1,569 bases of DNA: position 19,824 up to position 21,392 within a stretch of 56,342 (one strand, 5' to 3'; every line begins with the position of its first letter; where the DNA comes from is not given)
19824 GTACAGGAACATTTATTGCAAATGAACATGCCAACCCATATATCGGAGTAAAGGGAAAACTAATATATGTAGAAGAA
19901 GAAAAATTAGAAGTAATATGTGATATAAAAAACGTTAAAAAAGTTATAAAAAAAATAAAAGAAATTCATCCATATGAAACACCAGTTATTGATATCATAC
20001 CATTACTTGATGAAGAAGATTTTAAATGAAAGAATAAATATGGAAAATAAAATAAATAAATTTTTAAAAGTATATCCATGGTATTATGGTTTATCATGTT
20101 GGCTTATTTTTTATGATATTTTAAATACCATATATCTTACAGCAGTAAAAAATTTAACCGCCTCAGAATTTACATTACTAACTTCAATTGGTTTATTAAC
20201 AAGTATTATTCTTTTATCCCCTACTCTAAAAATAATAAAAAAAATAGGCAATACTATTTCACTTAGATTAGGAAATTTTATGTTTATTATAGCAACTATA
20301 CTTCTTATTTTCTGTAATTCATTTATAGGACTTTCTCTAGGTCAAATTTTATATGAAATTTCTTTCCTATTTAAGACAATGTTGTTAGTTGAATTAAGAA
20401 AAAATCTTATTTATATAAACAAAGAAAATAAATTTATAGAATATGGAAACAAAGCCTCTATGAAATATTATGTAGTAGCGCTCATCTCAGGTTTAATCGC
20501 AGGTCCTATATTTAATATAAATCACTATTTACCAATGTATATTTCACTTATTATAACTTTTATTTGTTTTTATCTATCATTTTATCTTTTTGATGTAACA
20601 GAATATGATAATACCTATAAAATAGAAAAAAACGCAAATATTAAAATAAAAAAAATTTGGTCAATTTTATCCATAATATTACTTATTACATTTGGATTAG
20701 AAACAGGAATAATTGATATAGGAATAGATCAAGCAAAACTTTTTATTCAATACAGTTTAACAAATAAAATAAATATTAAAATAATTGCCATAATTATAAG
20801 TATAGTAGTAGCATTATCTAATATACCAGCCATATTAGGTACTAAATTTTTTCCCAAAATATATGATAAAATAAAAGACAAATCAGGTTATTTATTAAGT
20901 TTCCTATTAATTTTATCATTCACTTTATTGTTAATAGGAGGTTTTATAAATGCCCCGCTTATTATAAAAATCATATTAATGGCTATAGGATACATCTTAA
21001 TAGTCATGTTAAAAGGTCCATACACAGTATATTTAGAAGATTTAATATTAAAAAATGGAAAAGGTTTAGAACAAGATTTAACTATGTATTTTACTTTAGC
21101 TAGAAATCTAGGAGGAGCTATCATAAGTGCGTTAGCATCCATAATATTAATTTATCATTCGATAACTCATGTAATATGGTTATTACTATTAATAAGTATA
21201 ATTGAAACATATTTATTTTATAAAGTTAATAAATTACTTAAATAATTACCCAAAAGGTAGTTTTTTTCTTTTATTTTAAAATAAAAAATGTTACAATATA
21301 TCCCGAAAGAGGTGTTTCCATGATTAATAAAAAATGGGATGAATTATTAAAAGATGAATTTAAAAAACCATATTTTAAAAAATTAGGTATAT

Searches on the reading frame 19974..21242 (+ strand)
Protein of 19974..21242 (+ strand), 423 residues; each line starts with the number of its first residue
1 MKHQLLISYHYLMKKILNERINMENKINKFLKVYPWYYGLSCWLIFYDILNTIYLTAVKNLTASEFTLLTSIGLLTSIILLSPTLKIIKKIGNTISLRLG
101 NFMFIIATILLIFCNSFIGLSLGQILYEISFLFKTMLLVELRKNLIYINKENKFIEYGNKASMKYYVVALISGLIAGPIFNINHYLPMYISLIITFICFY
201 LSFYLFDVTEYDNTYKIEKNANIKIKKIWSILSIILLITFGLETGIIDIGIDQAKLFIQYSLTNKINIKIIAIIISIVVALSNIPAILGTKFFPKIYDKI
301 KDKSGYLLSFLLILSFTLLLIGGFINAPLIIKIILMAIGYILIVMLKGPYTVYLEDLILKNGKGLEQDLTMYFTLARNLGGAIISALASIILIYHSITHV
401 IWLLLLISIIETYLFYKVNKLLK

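Call 5: search_protein_families(library=pfam, proteins=[window:19974-21242:+], max_evalue=0.01)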
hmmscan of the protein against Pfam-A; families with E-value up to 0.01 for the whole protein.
window:19974-21242:+ (423 aa): 1 family
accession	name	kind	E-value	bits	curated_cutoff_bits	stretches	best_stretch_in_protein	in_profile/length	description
PF07690.21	MFS_1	-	0.00017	21.1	33.4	1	170-383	134-345/347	Major Facilitator Superfamily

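Call 6: search_protein_families(library=ncbifam, proteins=[window:19974-21242:+], max_evalue=0.01)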
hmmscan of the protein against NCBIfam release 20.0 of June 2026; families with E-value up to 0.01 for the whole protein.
window:19974-21242:+ (423 aa): 0 families
